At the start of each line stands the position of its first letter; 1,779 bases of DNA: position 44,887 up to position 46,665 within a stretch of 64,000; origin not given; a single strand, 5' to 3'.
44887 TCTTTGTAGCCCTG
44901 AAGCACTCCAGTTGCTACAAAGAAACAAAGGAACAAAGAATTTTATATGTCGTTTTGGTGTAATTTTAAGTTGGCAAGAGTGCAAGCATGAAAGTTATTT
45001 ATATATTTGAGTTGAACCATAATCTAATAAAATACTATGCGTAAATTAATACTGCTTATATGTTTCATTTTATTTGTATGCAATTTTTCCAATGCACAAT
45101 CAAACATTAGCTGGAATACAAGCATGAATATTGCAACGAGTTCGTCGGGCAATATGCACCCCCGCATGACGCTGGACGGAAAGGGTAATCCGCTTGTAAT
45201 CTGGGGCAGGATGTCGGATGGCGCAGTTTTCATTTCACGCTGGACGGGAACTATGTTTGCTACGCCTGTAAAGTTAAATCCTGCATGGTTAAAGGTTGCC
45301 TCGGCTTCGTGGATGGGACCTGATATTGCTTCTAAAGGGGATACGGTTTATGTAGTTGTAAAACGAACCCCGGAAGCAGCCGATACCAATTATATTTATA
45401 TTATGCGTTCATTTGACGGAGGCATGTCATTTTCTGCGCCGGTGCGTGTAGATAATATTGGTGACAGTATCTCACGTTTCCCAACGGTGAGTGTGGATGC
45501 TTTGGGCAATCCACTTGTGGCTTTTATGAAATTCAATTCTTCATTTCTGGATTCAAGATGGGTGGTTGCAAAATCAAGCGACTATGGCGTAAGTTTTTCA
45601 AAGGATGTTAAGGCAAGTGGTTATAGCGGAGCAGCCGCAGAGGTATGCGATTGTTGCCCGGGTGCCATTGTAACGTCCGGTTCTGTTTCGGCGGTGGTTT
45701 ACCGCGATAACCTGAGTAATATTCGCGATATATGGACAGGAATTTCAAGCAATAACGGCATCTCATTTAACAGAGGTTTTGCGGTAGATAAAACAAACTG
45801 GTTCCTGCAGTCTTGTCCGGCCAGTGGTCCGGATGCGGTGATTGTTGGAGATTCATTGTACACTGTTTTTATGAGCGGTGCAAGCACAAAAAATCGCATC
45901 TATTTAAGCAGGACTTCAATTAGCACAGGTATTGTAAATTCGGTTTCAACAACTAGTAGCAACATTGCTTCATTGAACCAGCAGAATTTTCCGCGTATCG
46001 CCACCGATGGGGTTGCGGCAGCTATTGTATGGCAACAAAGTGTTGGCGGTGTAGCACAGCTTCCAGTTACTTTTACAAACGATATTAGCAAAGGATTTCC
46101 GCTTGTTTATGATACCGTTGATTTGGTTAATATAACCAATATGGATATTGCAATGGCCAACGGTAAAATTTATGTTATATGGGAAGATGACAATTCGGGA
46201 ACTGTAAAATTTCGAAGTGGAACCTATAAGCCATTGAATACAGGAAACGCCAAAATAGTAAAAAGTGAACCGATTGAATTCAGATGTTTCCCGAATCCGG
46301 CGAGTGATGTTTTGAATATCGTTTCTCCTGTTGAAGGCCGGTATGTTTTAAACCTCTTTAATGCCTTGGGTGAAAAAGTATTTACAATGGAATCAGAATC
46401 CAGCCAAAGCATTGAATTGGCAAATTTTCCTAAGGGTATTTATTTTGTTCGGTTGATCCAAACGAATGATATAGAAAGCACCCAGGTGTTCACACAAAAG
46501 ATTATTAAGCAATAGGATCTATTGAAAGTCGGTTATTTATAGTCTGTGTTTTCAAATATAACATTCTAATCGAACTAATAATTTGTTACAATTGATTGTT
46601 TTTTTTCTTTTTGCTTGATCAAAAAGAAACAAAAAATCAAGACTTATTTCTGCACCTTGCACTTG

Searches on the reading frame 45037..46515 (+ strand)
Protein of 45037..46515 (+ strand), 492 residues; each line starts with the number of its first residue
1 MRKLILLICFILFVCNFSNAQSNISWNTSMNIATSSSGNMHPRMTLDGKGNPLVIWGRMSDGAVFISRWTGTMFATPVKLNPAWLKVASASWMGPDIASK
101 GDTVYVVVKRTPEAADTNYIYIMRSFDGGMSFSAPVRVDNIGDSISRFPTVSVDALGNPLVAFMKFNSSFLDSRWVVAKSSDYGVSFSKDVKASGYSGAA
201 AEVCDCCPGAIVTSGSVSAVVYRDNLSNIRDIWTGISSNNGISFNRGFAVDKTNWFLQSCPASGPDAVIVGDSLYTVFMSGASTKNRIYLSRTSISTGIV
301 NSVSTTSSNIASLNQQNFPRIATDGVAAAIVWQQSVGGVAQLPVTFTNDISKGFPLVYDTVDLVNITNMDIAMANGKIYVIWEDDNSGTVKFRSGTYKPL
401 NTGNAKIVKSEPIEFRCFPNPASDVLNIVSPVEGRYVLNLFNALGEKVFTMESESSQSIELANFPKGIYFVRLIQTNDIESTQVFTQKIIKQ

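Call 16: search_protein_families(library=pfam, proteins=[window:45037-46515:+], max_evalue=0.001)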
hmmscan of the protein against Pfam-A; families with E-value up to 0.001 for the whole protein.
window:45037-46515:+ (492 aa): 1 family
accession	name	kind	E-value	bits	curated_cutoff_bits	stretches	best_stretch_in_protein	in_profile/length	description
PF18962.6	Por_Secre_tail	-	7.3e-11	42.6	27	1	418-478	2-67/75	Secretion system C-terminal sorting domain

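Call 102: find_encoding_contigs(protein=window:45037-46515:+, flank=3000, max_places=10)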
Protein window:45037-46515:+ (492 aa): 1 contig read that carries it; 1 place shown.
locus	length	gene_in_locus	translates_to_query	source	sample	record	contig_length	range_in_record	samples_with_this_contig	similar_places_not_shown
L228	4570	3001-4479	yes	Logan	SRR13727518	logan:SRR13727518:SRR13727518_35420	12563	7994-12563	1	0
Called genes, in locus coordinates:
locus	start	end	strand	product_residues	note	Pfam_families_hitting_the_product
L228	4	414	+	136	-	PF26622:DUF8199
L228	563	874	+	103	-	PF18911:PKD_4, PF00801:PKD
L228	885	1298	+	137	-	PF00034:Cytochrom_C, PF13442:Cytochrome_CBB3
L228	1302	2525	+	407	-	-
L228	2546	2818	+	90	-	-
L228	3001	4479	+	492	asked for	PF18962:Por_Secre_tail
